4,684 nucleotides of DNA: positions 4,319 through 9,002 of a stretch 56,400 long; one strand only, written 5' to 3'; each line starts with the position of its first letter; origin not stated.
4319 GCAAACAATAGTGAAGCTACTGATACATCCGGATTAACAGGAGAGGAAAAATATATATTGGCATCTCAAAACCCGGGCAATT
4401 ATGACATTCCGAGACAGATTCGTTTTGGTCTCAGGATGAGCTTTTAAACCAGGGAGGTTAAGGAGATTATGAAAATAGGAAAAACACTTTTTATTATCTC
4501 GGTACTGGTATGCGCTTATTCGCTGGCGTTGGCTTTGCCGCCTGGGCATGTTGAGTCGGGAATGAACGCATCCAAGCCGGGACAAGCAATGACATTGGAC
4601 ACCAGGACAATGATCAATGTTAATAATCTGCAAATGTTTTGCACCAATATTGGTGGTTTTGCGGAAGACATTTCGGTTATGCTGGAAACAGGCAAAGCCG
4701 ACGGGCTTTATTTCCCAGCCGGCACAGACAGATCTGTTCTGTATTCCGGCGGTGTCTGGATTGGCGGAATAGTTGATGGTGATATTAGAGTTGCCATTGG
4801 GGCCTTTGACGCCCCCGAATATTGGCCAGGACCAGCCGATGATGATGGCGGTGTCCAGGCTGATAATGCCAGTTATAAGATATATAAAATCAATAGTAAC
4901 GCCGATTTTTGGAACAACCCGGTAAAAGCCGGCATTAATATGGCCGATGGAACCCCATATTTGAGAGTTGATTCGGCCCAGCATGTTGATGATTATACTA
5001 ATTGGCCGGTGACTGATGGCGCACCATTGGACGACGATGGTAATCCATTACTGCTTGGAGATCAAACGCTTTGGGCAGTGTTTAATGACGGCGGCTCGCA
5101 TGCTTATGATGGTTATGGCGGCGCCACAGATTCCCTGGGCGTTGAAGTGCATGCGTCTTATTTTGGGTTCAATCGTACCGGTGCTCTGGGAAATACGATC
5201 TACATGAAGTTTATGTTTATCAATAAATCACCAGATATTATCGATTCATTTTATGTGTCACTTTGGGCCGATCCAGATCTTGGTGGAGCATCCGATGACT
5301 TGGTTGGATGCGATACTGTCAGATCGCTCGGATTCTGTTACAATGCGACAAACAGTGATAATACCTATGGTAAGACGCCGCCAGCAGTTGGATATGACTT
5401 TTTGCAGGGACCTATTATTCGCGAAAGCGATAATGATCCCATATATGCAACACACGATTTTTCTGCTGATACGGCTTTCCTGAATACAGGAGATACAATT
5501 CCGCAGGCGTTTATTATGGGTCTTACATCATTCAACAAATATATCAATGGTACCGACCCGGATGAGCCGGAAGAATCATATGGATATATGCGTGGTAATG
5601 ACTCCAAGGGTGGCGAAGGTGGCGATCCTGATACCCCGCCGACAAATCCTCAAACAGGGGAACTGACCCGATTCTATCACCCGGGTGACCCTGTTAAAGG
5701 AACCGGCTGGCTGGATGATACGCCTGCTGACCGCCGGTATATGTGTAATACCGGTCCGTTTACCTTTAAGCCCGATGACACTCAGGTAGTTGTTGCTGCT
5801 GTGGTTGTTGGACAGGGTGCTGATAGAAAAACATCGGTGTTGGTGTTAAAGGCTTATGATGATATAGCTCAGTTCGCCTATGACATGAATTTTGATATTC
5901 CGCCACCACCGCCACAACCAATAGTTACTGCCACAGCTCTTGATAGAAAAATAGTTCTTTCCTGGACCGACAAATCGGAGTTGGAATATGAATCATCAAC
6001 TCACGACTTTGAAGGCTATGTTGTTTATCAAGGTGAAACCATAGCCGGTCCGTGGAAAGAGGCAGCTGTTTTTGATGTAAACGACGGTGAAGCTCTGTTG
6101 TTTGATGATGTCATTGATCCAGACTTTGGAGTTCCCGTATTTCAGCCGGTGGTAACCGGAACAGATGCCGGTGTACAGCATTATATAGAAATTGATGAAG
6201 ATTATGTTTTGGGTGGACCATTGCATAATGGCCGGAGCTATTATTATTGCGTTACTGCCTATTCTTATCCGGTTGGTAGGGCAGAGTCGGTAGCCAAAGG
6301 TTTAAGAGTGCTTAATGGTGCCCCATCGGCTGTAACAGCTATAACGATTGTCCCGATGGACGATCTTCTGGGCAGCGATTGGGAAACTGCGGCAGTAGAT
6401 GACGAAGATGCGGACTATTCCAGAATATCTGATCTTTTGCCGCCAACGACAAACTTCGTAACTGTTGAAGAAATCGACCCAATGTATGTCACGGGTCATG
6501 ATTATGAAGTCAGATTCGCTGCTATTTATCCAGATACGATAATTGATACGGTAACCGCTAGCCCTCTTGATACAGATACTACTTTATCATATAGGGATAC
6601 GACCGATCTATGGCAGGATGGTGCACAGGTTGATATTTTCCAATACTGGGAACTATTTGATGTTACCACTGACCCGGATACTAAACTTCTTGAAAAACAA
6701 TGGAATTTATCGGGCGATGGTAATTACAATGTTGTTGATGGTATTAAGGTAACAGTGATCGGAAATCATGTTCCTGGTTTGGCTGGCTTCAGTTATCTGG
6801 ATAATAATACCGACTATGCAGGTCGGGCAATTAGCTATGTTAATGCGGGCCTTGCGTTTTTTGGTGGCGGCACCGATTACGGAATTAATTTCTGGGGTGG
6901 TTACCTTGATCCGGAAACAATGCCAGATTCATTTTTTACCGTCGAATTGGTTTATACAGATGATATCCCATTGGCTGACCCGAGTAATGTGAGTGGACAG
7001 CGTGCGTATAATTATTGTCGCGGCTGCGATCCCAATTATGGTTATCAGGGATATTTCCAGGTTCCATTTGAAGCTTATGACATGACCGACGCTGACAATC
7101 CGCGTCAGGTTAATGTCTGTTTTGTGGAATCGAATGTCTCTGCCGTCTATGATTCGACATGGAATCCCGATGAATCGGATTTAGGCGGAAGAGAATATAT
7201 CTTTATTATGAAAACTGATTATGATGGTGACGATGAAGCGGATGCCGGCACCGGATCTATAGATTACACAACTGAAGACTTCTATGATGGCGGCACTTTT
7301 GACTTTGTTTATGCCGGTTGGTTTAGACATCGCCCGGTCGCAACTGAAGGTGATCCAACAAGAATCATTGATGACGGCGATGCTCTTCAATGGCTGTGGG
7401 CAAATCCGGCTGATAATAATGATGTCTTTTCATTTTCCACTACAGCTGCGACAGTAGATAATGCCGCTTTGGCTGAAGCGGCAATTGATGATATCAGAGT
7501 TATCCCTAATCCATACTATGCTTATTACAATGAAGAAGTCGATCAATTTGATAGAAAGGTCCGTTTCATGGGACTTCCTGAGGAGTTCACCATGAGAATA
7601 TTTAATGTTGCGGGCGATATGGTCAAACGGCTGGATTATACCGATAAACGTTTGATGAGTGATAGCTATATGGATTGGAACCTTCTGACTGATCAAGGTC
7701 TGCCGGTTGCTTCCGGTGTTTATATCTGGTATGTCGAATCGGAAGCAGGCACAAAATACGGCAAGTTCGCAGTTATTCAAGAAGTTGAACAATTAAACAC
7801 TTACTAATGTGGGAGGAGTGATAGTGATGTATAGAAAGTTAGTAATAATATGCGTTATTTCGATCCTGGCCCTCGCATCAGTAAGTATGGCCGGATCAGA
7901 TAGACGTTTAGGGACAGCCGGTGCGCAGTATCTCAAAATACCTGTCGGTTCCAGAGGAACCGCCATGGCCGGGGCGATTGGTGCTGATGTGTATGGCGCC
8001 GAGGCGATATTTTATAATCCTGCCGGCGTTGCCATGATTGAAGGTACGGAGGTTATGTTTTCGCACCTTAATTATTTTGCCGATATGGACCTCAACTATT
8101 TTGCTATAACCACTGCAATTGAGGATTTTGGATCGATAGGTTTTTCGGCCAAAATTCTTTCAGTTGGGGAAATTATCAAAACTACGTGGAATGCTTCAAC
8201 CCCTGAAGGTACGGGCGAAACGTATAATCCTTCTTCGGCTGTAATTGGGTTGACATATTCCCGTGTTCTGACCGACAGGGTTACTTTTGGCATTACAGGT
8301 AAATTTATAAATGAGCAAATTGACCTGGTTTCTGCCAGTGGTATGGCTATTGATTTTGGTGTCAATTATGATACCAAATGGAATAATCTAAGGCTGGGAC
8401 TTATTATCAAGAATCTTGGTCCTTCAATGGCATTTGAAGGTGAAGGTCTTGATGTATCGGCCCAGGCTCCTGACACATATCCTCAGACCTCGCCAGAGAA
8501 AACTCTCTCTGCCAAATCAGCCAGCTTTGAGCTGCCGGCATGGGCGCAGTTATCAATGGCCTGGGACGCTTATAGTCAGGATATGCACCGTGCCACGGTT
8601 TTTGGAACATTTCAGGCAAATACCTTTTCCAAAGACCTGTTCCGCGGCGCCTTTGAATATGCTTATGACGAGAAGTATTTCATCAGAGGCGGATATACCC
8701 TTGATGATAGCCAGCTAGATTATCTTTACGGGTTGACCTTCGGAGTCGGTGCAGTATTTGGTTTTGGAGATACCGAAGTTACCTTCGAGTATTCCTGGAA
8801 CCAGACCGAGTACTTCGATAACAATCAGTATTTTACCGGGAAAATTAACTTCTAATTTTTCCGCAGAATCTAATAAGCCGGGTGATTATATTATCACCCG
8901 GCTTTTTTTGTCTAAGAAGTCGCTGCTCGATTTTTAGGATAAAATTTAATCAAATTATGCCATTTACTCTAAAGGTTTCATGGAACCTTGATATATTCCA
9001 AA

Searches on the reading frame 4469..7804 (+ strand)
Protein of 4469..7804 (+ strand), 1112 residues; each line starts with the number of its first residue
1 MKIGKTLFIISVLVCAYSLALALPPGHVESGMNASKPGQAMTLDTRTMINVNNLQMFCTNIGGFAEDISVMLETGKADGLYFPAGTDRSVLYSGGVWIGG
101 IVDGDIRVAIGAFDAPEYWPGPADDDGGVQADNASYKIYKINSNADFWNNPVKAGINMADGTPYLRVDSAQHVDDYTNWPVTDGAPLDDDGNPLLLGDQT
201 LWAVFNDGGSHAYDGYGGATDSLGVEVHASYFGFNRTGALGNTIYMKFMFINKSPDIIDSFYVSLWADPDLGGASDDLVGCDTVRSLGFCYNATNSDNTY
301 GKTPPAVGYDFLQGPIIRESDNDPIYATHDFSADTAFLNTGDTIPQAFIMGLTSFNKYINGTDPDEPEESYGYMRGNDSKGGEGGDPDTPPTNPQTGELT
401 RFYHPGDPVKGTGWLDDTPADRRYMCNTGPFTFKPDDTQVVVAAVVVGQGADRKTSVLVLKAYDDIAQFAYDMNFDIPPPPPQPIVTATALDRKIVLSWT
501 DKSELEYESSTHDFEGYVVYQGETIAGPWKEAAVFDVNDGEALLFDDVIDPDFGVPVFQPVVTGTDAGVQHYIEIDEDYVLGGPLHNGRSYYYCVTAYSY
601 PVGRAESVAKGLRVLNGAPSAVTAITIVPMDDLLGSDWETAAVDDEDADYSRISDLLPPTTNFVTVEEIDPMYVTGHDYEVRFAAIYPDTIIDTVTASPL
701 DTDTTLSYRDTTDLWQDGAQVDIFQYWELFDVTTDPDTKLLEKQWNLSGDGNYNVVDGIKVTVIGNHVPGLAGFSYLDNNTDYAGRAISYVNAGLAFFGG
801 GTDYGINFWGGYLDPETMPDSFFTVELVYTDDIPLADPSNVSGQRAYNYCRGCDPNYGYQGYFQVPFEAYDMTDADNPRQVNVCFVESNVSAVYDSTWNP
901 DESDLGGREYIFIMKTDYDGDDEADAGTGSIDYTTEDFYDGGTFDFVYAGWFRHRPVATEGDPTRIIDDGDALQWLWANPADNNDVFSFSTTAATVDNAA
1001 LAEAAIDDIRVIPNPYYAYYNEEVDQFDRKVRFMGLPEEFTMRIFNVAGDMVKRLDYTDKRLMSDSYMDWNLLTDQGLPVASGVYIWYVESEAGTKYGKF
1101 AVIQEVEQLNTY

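Call 14: search_protein_families(library=pfam, proteins=[window:4469-7804:+], max_evalue=0.00001)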
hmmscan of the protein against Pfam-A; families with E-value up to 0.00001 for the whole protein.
window:4469-7804:+ (1112 aa): 0 families

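Call 70: search_protein_families(library=pfam, proteins=[window:4469-7804:+], max_evalue=1)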
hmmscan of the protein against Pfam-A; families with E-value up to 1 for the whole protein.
window:4469-7804:+ (1112 aa): 1 family
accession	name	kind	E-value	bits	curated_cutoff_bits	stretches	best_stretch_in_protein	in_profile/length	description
PF13860.13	FlgD_ig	-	0.086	13.3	27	1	1039-1092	24-76/79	FlgD Ig-like domain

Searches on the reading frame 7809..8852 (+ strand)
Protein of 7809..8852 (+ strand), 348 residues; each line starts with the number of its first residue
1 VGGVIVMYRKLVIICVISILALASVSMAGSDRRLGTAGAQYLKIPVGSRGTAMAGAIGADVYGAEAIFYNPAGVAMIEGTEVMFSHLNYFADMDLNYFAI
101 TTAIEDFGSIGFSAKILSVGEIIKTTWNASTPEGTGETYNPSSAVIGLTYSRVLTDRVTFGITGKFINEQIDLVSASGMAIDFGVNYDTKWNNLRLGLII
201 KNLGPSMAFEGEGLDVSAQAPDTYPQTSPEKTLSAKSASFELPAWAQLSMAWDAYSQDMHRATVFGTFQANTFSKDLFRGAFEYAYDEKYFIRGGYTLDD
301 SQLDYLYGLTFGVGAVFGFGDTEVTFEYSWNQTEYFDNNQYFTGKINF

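Call 14: search_protein_families(library=pfam, proteins=[window:7809-8852:+], max_evalue=0.00001)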
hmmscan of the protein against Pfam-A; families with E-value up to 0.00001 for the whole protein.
window:7809-8852:+ (348 aa): 0 families

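Call 70: search_protein_families(library=pfam, proteins=[window:7809-8852:+], max_evalue=1)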
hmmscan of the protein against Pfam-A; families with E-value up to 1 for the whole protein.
window:7809-8852:+ (348 aa): 3 families
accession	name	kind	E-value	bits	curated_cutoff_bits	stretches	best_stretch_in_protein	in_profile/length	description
PF03349.22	Toluene_X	-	0.00026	20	29.7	1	42-209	16-148/421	Outer membrane protein transport protein (OMPP1/FadL/TodX)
PF18990.6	DUF5723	-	0.0004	20.6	26.8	1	136-167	119-150/376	Family of unknown function (DUF5723)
PF03687.19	UPF0164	-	0.0012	18.2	21.4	1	36-119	38-120/325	Uncharacterised protein family (UPF0164)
